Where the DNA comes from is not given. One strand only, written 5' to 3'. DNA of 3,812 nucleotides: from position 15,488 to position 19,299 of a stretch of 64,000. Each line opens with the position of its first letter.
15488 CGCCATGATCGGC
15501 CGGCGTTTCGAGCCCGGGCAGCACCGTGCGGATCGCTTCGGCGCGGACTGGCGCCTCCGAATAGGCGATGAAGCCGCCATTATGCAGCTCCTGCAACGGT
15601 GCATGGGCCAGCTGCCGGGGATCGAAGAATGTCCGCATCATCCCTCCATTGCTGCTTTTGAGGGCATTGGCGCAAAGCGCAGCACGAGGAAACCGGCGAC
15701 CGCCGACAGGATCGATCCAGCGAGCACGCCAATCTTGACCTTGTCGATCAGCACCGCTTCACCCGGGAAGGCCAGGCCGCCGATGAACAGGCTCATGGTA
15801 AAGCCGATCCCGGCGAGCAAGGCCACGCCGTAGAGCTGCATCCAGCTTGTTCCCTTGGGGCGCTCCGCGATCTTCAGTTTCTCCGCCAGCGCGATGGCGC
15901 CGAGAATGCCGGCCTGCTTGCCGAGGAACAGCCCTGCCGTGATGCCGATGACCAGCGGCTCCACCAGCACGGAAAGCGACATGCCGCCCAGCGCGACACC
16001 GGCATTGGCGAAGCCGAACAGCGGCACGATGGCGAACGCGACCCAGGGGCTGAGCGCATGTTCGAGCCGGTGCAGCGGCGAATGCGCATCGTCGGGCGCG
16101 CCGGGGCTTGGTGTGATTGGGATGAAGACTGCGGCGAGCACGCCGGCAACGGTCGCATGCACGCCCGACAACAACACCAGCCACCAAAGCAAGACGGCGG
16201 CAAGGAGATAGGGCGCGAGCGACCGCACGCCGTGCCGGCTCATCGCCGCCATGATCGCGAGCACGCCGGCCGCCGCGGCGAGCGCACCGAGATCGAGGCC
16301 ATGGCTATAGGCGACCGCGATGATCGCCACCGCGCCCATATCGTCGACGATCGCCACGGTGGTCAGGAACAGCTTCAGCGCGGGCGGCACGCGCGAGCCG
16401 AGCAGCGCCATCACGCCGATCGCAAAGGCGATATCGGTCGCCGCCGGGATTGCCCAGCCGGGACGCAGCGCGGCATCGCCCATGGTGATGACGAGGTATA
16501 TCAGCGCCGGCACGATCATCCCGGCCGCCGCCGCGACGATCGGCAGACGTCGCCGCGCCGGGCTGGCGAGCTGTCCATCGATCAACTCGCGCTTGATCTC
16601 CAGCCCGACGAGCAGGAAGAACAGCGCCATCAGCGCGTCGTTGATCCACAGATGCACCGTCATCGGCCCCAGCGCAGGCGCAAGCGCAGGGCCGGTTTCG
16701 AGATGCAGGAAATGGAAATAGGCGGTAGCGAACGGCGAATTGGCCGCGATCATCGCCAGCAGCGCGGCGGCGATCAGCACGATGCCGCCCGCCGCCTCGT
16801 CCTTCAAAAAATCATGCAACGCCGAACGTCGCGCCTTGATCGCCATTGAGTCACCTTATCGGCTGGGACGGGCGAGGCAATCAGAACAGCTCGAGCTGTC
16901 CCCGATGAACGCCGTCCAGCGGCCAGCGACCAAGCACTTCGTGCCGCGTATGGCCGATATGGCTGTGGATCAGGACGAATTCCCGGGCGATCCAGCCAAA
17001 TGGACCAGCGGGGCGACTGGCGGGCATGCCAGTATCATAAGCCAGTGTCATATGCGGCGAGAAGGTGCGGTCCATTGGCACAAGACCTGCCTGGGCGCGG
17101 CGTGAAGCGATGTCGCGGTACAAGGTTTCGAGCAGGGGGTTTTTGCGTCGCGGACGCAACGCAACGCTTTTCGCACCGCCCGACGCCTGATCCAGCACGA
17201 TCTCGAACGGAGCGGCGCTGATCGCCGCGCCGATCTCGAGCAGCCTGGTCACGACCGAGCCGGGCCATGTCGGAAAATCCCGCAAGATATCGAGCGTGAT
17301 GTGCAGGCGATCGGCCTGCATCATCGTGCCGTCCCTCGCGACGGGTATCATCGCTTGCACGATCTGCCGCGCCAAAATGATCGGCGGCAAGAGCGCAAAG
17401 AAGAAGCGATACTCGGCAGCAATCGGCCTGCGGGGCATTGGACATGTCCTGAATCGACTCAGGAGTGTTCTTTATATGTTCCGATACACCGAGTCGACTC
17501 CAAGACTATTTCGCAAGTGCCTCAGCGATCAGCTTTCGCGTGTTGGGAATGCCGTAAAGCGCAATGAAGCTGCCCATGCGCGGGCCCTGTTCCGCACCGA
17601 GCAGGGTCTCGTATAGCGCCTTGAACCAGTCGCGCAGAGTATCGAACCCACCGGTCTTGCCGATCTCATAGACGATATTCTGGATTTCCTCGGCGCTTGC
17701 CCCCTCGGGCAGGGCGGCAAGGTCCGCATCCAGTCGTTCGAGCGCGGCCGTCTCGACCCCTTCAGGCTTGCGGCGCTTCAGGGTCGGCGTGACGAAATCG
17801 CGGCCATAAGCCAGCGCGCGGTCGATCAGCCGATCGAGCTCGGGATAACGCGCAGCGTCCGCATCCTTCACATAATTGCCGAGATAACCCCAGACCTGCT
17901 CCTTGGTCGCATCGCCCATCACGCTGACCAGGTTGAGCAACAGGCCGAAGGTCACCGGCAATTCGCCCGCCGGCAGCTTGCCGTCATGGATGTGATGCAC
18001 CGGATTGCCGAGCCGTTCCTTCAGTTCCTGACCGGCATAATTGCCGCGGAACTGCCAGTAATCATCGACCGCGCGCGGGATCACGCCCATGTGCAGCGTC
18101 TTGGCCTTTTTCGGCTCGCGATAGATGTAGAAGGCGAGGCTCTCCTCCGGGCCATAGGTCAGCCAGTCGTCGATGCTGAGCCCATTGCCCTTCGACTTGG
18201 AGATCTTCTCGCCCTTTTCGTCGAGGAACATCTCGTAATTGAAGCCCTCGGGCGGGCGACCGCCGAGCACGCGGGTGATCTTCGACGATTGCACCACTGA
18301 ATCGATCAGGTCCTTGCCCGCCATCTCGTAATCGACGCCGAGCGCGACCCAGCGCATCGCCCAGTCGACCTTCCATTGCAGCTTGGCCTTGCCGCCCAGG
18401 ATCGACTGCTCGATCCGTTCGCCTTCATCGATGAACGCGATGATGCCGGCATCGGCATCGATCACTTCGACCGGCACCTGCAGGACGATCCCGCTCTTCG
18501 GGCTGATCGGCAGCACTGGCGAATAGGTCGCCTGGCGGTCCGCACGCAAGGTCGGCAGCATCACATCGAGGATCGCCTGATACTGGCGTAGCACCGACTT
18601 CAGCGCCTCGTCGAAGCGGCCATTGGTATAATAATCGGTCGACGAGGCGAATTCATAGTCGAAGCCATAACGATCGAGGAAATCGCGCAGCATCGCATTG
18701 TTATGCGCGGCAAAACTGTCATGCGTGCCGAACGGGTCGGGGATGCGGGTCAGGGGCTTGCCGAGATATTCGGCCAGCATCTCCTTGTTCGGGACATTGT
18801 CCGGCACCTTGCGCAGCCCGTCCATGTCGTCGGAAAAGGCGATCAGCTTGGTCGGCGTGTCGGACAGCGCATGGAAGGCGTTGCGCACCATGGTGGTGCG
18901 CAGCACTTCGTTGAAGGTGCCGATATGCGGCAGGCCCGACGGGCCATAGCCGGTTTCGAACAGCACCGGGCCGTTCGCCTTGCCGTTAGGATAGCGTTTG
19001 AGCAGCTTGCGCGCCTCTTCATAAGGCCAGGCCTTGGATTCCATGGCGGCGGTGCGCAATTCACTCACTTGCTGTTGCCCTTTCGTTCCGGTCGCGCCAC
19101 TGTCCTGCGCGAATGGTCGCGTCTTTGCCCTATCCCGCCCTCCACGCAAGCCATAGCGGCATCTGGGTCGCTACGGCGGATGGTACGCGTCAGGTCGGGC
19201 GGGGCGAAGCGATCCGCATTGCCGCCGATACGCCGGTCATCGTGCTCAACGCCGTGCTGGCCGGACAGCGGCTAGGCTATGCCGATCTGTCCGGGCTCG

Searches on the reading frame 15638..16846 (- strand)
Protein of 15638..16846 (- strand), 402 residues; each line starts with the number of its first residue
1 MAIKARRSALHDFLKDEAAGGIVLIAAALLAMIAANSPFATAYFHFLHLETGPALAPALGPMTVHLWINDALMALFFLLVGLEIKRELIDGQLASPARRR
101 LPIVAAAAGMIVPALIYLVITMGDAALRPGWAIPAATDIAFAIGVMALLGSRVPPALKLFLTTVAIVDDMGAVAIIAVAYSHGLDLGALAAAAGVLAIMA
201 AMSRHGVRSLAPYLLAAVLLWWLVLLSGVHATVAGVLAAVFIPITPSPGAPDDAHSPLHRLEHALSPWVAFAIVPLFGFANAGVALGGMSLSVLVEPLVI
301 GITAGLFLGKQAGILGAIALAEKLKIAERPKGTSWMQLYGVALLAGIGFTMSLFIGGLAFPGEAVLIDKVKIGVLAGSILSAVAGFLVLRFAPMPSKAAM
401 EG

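Call 61: search_protein_families(library=pfam, proteins=[window:15638-16846:-])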
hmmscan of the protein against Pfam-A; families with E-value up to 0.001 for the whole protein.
window:15638-16846:- (402 aa): 1 family
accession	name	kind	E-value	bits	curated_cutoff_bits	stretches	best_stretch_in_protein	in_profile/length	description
PF06965.17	Na_H_antiport_1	-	3.9e-140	467.4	23.5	1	12-389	2-374/374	Na+/H+ antiporter 1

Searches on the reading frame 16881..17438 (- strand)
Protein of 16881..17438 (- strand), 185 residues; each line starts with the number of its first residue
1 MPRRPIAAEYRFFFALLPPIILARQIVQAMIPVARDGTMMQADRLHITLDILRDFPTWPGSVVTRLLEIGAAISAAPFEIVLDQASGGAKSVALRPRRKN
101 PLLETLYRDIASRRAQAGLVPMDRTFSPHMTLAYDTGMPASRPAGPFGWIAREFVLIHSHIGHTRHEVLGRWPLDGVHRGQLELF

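Call 61: search_protein_families(library=pfam, proteins=[window:16881-17438:-])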
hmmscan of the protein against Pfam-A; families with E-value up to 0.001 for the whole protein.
window:16881-17438:- (185 aa): 2 families
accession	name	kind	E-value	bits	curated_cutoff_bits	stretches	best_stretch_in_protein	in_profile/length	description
PF02834.22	LigT_PEase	-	2.5e-07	31.2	23.3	0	34-86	24-75/87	LigT like Phosphoesterase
PF13563.12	2_5_RNA_ligase2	-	1.2e-06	29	27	1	40-137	21-118/152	2'-5' RNA ligase superfamily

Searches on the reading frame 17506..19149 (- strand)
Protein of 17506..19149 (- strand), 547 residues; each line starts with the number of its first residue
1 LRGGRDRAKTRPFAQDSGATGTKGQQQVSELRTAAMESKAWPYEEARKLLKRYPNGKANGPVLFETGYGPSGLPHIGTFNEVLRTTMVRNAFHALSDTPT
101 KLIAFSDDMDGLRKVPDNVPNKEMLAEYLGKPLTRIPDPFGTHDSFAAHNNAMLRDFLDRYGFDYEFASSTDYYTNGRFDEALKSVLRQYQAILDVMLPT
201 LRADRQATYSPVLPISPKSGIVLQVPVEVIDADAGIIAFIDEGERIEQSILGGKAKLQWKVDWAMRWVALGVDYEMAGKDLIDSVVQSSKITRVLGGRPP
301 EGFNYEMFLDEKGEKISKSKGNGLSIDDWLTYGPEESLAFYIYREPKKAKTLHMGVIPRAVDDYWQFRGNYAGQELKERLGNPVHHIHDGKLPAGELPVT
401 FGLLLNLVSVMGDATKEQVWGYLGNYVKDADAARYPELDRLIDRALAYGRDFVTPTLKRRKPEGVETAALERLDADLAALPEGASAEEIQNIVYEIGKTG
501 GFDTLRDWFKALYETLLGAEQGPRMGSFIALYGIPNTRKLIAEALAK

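Call 61: search_protein_families(library=pfam, proteins=[window:17506-19149:-])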
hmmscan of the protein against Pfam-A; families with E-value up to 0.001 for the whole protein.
window:17506-19149:- (547 aa): 1 family
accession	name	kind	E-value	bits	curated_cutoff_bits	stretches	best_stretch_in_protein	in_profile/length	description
PF01921.24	tRNA-synt_1f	-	2.4e-136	454.8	27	1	39-390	1-359/360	tRNA synthetases class I (K)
